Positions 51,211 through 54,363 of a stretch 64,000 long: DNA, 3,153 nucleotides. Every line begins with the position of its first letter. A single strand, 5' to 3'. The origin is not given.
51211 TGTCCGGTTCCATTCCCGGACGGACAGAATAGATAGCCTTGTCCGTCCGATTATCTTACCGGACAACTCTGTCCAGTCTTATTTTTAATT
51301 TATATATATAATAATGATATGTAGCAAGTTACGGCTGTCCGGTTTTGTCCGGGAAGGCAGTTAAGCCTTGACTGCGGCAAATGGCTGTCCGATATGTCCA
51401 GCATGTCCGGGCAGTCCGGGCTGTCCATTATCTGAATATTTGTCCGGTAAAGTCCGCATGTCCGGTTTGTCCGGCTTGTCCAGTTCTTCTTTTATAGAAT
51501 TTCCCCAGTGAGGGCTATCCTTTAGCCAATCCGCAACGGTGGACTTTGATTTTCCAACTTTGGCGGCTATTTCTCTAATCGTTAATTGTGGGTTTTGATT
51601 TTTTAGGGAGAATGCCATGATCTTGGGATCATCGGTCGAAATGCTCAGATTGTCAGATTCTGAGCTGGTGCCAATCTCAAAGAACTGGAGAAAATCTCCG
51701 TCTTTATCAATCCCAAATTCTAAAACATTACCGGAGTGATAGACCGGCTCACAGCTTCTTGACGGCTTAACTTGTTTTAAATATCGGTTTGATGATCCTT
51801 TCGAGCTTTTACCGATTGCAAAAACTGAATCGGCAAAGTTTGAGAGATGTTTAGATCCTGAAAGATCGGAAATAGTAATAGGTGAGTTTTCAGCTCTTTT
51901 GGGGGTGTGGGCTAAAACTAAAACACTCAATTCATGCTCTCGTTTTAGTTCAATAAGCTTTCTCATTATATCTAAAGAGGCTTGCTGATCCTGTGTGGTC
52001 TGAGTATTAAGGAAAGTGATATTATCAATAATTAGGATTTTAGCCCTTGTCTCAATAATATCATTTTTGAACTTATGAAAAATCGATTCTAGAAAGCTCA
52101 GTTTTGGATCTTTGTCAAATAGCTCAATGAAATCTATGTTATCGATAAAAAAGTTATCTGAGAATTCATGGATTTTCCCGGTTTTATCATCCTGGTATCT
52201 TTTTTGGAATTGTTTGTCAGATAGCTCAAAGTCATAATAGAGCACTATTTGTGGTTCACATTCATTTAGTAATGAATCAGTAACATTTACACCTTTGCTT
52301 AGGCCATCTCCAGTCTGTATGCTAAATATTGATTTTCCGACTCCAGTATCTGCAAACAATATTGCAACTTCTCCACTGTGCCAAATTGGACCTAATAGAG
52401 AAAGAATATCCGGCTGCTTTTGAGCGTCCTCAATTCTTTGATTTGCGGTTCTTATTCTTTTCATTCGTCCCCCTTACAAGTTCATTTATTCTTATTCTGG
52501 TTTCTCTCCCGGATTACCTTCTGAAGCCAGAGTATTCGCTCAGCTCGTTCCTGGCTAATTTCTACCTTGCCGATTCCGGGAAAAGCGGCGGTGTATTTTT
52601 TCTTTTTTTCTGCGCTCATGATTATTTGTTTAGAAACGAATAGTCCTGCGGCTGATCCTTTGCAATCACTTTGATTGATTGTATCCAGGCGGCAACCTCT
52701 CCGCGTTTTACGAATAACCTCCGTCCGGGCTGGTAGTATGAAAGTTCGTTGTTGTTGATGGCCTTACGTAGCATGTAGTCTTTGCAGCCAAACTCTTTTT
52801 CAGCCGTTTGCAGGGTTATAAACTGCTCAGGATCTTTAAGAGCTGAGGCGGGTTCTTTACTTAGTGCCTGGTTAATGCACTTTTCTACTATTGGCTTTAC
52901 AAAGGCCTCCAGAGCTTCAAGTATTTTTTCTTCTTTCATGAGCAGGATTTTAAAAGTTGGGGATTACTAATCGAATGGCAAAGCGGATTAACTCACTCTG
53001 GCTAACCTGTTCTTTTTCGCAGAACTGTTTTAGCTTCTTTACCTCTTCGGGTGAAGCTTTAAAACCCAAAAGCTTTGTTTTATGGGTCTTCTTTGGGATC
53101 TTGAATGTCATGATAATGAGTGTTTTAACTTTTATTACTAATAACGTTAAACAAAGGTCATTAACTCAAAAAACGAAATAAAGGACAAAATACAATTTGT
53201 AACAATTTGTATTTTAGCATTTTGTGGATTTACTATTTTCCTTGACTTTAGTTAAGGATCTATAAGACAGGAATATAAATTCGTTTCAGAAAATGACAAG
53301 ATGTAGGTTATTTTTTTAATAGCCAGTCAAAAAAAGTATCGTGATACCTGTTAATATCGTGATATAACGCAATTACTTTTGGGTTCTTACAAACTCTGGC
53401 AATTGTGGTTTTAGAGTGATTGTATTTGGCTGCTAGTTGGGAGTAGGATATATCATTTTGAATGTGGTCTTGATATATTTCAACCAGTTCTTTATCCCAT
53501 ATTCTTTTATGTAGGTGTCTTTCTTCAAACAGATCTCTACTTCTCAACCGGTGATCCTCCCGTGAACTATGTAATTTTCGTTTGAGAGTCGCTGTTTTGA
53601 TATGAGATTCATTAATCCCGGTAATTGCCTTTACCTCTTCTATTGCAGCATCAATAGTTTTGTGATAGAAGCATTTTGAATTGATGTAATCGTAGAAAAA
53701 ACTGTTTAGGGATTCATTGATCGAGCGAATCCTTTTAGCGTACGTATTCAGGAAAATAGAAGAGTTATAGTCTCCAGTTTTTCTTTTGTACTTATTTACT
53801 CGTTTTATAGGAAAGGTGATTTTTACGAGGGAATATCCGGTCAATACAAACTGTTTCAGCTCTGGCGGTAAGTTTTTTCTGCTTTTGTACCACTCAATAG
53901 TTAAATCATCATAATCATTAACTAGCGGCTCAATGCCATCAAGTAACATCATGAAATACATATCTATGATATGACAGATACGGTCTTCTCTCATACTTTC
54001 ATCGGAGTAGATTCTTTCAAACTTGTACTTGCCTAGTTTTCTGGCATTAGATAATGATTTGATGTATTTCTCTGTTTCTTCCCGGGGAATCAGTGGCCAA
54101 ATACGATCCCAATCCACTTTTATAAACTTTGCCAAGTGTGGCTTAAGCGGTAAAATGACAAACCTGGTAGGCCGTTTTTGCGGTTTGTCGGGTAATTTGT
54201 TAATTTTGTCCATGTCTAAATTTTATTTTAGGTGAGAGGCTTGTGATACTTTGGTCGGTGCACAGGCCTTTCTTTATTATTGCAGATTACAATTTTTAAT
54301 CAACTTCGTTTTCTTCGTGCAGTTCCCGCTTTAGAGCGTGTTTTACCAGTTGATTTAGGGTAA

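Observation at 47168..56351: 9,155-bp relaxase-less integrative element with a phage-satellite-like layout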

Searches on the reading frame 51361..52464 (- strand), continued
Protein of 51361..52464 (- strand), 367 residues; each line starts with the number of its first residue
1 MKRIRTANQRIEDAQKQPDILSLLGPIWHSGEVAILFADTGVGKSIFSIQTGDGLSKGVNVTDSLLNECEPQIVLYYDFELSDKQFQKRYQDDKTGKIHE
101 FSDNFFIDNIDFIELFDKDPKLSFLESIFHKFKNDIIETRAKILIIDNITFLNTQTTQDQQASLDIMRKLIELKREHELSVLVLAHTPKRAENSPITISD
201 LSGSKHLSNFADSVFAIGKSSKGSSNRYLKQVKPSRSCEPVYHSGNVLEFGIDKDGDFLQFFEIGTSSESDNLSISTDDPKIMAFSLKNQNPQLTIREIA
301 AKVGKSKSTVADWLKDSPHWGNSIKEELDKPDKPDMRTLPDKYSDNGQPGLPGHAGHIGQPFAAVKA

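Call 86: search_protein_families(library=phrogs, proteins=[L013:11159-11494:+, L013:11508-11879:+, L013:11940-12182:+, L013:12924-13169:+, L013:13169-13405:+, L013:15863-16636:+, L013:16670-17125:+, L008:13526-13999:+, L008:16876-18741:+, L008:12263-12562:+], max_evalue=0.01)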
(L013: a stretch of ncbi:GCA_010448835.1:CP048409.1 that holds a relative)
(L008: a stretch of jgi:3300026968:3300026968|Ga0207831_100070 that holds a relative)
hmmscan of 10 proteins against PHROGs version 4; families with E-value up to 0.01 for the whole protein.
L013:11159-11494:+ (112 aa): 0 families

L013:11508-11879:+ (124 aa): 0 families

L013:11940-12182:+ (81 aa): 0 families

L013:12924-13169:+ (82 aa): 0 families

L013:13169-13405:+ (79 aa): 0 families

L013:15863-16636:+ (258 aa): 0 families

L013:16670-17125:+ (152 aa): 0 families

L008:13526-13999:+ (158 aa): 0 families

L008:16876-18741:+ (622 aa): 0 families

L008:12263-12562:+ (100 aa): 0 families

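Call 87: find_related_loci(query=A3, collection=viral_contigs, flank=10000)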
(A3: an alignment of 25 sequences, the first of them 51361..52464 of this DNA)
Query A3 (367 aa) in viral_contigs; peptide patterns used: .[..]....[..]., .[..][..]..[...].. (x = any residue, [..] = any of these).
436 stretches matched a pattern; 131 encode a relative of the query (tblastn E <= 1e-3); the best 80 are kept; 80 distinct loci.
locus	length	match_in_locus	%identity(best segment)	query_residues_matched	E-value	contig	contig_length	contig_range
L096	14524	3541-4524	39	1-348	3e-62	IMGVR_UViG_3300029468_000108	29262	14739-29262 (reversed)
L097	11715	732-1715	39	1-348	3e-62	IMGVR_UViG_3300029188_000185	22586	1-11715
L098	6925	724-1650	41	3-315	2e-58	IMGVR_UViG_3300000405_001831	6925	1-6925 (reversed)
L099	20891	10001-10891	39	1-315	1e-57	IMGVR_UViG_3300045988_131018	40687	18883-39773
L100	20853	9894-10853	36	4-360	2e-56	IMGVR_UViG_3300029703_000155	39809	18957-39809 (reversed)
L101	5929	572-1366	43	4-269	1e-56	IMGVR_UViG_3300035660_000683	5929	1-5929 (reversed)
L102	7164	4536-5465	41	4-317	3e-56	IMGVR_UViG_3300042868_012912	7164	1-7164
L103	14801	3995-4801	42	4-278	8e-56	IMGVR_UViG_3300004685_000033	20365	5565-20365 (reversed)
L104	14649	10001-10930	40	4-317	1e-55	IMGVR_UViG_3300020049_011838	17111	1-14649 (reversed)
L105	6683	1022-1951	41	4-317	2e-55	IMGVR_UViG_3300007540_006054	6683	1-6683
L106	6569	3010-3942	41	4-317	9e-56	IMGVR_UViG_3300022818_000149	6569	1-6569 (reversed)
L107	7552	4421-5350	40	4-317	1e-55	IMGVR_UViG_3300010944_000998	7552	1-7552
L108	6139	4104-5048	40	4-315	5e-55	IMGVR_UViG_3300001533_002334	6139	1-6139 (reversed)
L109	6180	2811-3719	38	4-310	7e-53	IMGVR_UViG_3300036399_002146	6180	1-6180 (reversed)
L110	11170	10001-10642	41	11-240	5e-47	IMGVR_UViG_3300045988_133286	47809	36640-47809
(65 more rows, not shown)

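Call 88: find_related_loci(query=L002:7949-10591:+, collection=viral_contigs, flank=10000)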
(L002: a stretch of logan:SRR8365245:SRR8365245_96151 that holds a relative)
Query L002:7949-10591:+ (881 aa) in viral_contigs; peptide patterns used: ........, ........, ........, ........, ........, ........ (x = any residue, [..] = any of these).
4 stretches matched a pattern; 4 encode a relative of the query (tblastn E <= 1e-3); 4 distinct loci.
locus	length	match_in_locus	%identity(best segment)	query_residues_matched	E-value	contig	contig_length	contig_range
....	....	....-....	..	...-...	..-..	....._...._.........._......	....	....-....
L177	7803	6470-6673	49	749-815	3e-14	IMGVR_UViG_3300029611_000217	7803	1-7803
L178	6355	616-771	46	742-793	4e-10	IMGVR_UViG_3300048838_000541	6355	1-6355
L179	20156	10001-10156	46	742-793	4e-10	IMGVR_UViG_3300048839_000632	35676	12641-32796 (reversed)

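Call 103: search_protein_families(library=pfam, proteins=[L002:1399-2475:+, L013:15863-16636:+, L008:16876-18741:+, L021:13577-14131:+], max_evalue=0.05)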
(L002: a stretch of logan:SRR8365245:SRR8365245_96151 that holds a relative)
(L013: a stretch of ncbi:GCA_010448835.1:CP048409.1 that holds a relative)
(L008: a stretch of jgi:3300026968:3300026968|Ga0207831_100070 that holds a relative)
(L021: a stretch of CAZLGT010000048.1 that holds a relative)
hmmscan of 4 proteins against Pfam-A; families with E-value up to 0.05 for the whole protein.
L002:1399-2475:+ (359 aa): 0 families

L013:15863-16636:+ (258 aa): 3 families
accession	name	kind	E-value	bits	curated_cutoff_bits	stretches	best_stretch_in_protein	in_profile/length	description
PF10545.15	MADF_DNA_bdg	-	0.0028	18.4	22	0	142-191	11-60/84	Alcohol dehydrogenase transcription factor Myb/SANT-like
PF05075.19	DUF684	-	0.0096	15.4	25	1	119-189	135-199/338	Protein of unknown function (DUF684)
PF23129.1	DotZ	-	0.014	15.4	27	1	110-189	151-228/293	DotZ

L008:16876-18741:+ (622 aa): 0 families

L021:13577-14131:+ (185 aa): 0 families

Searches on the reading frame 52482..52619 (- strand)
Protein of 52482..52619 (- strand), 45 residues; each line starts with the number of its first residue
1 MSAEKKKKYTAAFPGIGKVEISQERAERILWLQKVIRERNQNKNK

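Call 4: search_protein_families(library=pfam, proteins=[window:52482-52619:-], max_evalue=0.1)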
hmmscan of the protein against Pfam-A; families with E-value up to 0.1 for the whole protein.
window:52482-52619:- (45 aa): 0 families

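Call 8: search_protein_families(library=padloc, proteins=[window:52482-52619:-], max_evalue=0.01)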
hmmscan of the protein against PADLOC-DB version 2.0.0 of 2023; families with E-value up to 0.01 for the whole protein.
window:52482-52619:- (45 aa): 2 families
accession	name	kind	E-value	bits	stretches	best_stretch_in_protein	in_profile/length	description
PDLC04363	PDC-M04B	-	0.0012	16.8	1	6-38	64-95/171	-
PDLC04359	PDC-M04B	-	0.0083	14.3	1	18-41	57-80/151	-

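Call 21: search_protein_families(library=phrogs, proteins=[window:52482-52619:-], max_evalue=0.01)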
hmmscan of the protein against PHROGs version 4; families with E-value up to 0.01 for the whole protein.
window:52482-52619:- (45 aa): 0 families

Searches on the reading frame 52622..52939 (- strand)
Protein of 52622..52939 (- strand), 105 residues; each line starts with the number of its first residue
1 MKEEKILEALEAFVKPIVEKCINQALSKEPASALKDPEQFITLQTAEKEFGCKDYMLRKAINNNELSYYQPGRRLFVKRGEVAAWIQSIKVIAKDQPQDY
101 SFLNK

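Call 4: search_protein_families(library=pfam, proteins=[window:52622-52939:-], max_evalue=0.1)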
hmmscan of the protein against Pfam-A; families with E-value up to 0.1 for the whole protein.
window:52622-52939:- (105 aa): 1 family
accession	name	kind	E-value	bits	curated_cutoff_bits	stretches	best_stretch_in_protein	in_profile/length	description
PF12728.13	HTH_17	-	0.0002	22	27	1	41-88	2-49/51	Helix-turn-helix domain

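Call 6: search_protein_families(library=ncbifam, proteins=[window:52622-52939:-], max_evalue=0.1)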
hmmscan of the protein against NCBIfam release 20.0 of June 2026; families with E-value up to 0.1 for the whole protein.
window:52622-52939:- (105 aa): 1 family
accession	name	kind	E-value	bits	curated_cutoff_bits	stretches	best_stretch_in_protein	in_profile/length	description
TIGR01764.1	excise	domain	0.00016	22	28.8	1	41-87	2-48/49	excisionase family DNA-binding protein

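Call 7: search_protein_families(library=phrogs, proteins=[window:52622-52939:-], max_evalue=0.01)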
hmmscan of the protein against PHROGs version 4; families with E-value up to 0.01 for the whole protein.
window:52622-52939:- (105 aa): 3 families
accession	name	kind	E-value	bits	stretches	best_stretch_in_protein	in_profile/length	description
phrog_668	-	DNA, RNA and nucleotide metabolism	6.8e-06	26.9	1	3-89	28-113/181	HTH DNA binding protein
phrog_25262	-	unknown function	0.00012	23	1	20-96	14-91/106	-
phrog_66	-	integration and excision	0.0005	20.9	1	20-98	73-152/412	excisionase and transcriptional regulator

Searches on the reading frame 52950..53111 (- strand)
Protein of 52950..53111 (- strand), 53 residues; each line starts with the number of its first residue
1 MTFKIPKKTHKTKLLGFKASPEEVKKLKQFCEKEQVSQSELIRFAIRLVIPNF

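Call 4: search_protein_families(library=pfam, proteins=[window:52950-53111:-], max_evalue=0.1)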
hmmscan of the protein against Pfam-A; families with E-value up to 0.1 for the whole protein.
window:52950-53111:- (53 aa): 5 families
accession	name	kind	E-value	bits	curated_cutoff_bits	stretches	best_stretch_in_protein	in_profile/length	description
PF01402.27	RHH_1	-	2.4e-05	24.5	20.5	1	17-48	4-35/39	Ribbon-helix-helix protein, copG family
PF21983.2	NikA-like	-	0.0023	18.5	27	1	11-43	3-35/72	Mobilization protein NikA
PF12651.13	RHH_3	-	0.023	15.1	21.6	1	20-49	10-39/44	Ribbon-helix-helix domain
PF07261.16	DnaB_2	-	0.034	14.3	22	1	14-49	7-41/74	Replication initiation and membrane attachment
PF10723.15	RepB-RCR_reg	-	0.07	13.5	21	1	7-46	36-73/81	Replication regulatory protein RepB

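Call 6: search_protein_families(library=ncbifam, proteins=[window:52950-53111:-], max_evalue=0.1)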
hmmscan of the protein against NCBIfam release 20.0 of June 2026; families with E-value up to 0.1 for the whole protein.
window:52950-53111:- (53 aa): 2 families
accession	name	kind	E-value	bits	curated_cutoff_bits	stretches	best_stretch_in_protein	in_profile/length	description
NF053762.1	aCcr1_fam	equivalog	3.4e-06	26.8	60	1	17-49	5-37/38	aCcr1 family cell cycle regulator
NF041793.1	ORF56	equivalog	0.00099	19.2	50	1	24-47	12-35/39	ORF56 family plasmid copy control protein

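Call 7: search_protein_families(library=phrogs, proteins=[window:52950-53111:-], max_evalue=0.01)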
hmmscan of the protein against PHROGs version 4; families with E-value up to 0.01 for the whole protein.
window:52950-53111:- (53 aa): 4 families
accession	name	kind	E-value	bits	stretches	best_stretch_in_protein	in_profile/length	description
phrog_876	-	transcription regulation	9.5e-08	32.8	1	5-49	60-104/239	transcriptional repressor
phrog_7325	-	transcription regulation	1e-05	26.7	1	8-50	52-94/151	CopG-like transcriptional repressor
phrog_3180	-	transcription regulation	0.00059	20.7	1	25-50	18-43/50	Arc-like repressor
phrog_3887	-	transcription regulation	0.0073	17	0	14-48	20-54/61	transcriptional regulator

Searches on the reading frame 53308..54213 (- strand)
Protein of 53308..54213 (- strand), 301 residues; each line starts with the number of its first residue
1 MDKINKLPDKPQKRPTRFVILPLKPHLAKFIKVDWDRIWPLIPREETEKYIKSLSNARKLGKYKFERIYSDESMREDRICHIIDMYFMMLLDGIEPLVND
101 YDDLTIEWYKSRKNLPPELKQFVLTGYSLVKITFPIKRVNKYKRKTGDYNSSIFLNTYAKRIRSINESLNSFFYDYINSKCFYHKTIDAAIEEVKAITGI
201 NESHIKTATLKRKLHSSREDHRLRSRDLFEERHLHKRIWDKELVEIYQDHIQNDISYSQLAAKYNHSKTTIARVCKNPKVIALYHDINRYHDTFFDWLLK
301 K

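Call 4: search_protein_families(library=pfam, proteins=[window:53308-54213:-], max_evalue=0.1)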
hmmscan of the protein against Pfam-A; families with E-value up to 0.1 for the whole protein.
window:53308-54213:- (301 aa): 2 families
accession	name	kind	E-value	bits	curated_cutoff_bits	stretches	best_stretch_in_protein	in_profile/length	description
PF05659.16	RPW8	-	0.026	14.6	30.4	0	92-173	42-111/139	Arabidopsis broad-spectrum mildew resistance protein RPW8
PF13443.12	HTH_26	-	0.03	15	22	0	252-278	8-34/63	Cro/C1-type HTH DNA-binding domain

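Call 6: search_protein_families(library=ncbifam, proteins=[window:53308-54213:-], max_evalue=0.1)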
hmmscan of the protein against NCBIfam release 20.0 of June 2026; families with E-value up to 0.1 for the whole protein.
window:53308-54213:- (301 aa): 0 families

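Call 7: search_protein_families(library=phrogs, proteins=[window:53308-54213:-], max_evalue=0.01)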
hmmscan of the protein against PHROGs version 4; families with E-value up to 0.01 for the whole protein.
window:53308-54213:- (301 aa): 0 families

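Call 8: search_protein_families(library=padloc, proteins=[window:53308-54213:-], max_evalue=0.01)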
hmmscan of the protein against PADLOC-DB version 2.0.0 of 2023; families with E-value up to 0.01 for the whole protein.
window:53308-54213:- (301 aa): 0 families

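Call 52: find_homologous_proteins(query=window:53308-54213:-)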
Query window:53308-54213:- (301 aa): 3 proteins with E <= 0.001 among 566 candidates.
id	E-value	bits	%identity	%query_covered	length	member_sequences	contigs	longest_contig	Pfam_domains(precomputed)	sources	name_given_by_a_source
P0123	1.3e-200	683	100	100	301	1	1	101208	-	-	-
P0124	3.2e-83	298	50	100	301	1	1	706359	-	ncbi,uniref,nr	ncbi:hypothetical protein [Maribellus sediminis]|uniref:hypothetical protein n=1 Tax=Maribellus sedi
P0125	7.5e-12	63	34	70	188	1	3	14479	-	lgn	-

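Call 54: find_encoding_contigs(protein=P0124, flank=10000, max_places=2)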
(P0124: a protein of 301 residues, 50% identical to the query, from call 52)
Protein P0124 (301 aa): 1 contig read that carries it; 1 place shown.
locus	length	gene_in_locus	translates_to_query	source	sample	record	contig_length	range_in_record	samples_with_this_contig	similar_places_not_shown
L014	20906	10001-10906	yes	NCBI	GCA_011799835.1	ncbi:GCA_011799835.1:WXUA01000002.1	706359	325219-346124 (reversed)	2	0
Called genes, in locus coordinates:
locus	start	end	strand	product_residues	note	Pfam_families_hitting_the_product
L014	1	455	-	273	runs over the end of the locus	PF04397:LytTR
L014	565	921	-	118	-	-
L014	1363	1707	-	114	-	PF01797:Y1_Tnp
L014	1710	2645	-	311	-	PF01370:Epimerase, PF04321:RmlD_sub_bind (faint), PF05368:NmrA (faint), PF13460:NAD_binding_10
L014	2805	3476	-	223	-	-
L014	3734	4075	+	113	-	PF00436:SSB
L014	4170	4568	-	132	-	-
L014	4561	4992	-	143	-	PF24709:DUF7670 (weak)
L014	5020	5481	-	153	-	-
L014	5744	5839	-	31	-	-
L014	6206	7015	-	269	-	PF18197:TTHB210-like (weak)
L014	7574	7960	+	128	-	PF02627:CMD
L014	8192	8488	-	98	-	PF01541:GIY-YIG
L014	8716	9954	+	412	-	PF13102:Phage_int_SAM_5, PF00589:Phage_integrase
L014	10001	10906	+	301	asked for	-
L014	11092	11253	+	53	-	-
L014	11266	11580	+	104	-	-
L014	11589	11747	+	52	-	-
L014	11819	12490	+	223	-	-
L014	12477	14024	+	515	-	PF05272:VapE-like_dom, PF19263:DUF5906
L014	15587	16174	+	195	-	PF08281:Sigma70_r4_2, PF04545:Sigma70_r4 (weak)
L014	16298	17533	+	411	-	PF04773:FecR, PF16344:FecR_C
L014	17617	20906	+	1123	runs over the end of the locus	PF07660:STN, PF13620:CarboxypepD_reg, PF13715:CarbopepD_reg_2, PF07715:Plug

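Call 62: predict_structure(alignment_id=A1)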
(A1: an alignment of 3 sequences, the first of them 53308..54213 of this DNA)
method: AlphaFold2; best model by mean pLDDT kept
length: 301 residues; sequences in the alignment: 3
mean_pLDDT: 67.8   pTM: 0.57
mean pLDDT of the five models: 67.8, 66.7, 65.2, 64.1, 59.7
residues with pLDDT >= 90: 30; 70-90: 135; 50-70: 53; < 50: 83
segments of 3 or more residues with pLDDT < 50: 1-9, 39-73, 141-155, 220-235, 294-301
pLDDT, mean of each block of 10 residues (from residue 1): 45 77 92 66 45 39 35 58 69 70 85 78 89 79 39 54 85 77 68 84 91 71 34 52 83 88 86 83 70 46 44
secondary structure, 60 per line:
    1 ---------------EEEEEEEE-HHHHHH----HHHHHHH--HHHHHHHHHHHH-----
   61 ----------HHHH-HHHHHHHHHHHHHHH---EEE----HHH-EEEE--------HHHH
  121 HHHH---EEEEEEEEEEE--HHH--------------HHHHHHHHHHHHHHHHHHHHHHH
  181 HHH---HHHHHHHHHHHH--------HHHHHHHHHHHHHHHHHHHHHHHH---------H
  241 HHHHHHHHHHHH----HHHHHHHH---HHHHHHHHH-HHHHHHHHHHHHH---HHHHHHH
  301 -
elements in order: E16-23 H25-30 H35-41 H44-55 H71-74 H76-90 E94-96 E105-108 H117-124 E128-138 H158-183 H187-198 H207-230 H240-252 H257-264 H268-276 H278-290 H294-300

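Call 66: fold_search(model_id=the predicted structure, library=pdb)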
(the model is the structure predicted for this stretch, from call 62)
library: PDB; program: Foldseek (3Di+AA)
matches with E <= 10: 294; with E <= 0.001: 0
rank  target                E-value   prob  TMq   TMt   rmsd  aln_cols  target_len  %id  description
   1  8r7y_A                1.2e-01  1.00  0.12  0.12   4.5        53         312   23  Deoxyribonucleoside regulator DeoR in complex with the DNA operator (released 2024-06-19)
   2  7bhy_A                4.0e-01  0.99  0.13  0.60   4.6        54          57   22  DNA-binding domain of DeoR in complex with the DNA operator (released 2021-11-10)
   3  8r7y_B                4.5e-01  0.98  0.12  0.12   4.6        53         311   23  Deoxyribonucleoside regulator DeoR in complex with the DNA operator (released 2024-06-19)
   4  7bhy_B                5.1e-01  0.97  0.12  0.61   4.7        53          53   23  DNA-binding domain of DeoR in complex with the DNA operator (released 2021-11-10)
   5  2r0q_C                9.9e-01  0.14  0.15  0.21  14.7       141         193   10  Crystal structure of a serine recombinase- DNA regulatory complex (released 2008-04-01)
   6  8d8k_6                1.0e+00  0.95  0.14  0.16   2.9        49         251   16  Yeast mitochondrial small subunit assembly intermediate (State 2) (released 2022-12-21)
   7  7bhy_C                1.1e+00  0.91  0.12  0.60   4.5        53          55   23  DNA-binding domain of DeoR in complex with the DNA operator (released 2021-11-10)
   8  2w48_A                1.4e+00  0.97  0.12  0.12   1.0        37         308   30  Crystal structure of the Full-length Sorbitol Operon Regulator SorC from Klebsiella pneumoniae (released 2009-05-05)
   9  1hlv_A                1.5e+00  0.82  0.16  0.33   5.9        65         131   18  CRYSTAL STRUCTURE OF CENP-B(1-129) COMPLEXED WITH THE CENP-B BOX DNA (released 2002-01-11)
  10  3njo_B                1.5e+00  0.06  0.15  0.22  13.7       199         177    8  X-ray crystal structure of the Pyr1-pyrabactin A complex (released 2010-08-18)
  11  6kop_F                1.6e+00  0.11  0.12  0.22  19.3       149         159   11  Mycobacterium tuberculosis initial transcription complex comprising sigma H and 5'-OH RNA of 9 nt (released 2020-03-11)
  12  2w48_D                1.6e+00  0.96  0.12  0.12   0.9        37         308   30  Crystal structure of the Full-length Sorbitol Operon Regulator SorC from Klebsiella pneumoniae (released 2009-05-05)
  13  8jzt_C                1.6e+00  0.57  0.14  0.53   8.5        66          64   18  The sigF and anti-sigma factor complex (released 2024-10-16)
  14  4fbi_C                1.6e+00  0.35  0.12  0.37   8.9        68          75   19  Crystal Structure of an R46A mutant of the Restriction-Modification Controller Protein C.Esp1396I (Trigonal Form) (released 2013-04-10)
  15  1yio                  1.6e+00  0.20  0.14  0.20   9.6       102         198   13  Crystallographic structure of response regulator StyR from Pseudomonas fluorescens (released 2005-09-27)
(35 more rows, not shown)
